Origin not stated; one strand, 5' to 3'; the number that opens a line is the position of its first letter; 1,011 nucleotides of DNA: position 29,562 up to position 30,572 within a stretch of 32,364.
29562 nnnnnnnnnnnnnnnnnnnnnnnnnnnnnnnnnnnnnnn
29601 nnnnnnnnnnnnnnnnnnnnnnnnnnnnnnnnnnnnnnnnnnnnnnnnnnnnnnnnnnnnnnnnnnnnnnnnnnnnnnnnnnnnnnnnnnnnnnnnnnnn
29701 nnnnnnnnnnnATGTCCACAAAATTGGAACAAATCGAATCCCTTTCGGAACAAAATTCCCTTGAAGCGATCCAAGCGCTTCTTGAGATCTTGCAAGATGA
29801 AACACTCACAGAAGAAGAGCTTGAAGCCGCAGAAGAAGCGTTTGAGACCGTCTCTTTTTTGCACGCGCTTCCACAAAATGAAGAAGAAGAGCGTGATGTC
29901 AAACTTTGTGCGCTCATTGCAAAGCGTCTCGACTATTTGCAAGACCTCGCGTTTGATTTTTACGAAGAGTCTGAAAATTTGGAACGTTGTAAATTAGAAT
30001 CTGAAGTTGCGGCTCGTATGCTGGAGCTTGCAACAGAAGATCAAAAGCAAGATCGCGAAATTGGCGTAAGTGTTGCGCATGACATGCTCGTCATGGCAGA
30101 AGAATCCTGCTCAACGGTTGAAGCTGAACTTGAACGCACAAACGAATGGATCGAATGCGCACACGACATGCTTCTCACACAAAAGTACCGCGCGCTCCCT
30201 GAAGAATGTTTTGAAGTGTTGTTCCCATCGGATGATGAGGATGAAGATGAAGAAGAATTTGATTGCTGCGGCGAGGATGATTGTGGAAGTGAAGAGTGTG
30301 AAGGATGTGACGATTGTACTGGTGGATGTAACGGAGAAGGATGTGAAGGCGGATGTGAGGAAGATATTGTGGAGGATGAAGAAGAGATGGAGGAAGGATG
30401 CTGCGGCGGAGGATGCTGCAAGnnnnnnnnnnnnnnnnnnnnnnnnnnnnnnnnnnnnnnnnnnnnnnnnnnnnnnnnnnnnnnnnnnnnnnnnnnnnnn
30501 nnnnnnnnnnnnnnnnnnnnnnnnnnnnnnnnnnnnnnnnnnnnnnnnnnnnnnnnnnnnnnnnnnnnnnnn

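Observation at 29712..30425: Hyper-acidic protein with a 13-Cys C-terminal tail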

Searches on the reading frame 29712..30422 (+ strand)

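Call 5: search_protein_families(library=pfam, proteins=[window:29712-30422:+], max_evalue=1)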
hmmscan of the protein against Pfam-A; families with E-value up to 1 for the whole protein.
window:29712-30422:+ (237 aa): 0 families

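Call 6: search_protein_families(library=ncbifam, proteins=[window:29712-30422:+], max_evalue=1)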
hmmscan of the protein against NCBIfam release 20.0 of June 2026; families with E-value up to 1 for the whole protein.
window:29712-30422:+ (237 aa): 1 family
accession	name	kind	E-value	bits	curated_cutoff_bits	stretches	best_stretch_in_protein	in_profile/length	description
NF041610.1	alph_arabinopyran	equivalog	0.19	9.9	1300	1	22-80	370-428/738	exo-alpha-(1->6)-L-arabinopyranosidase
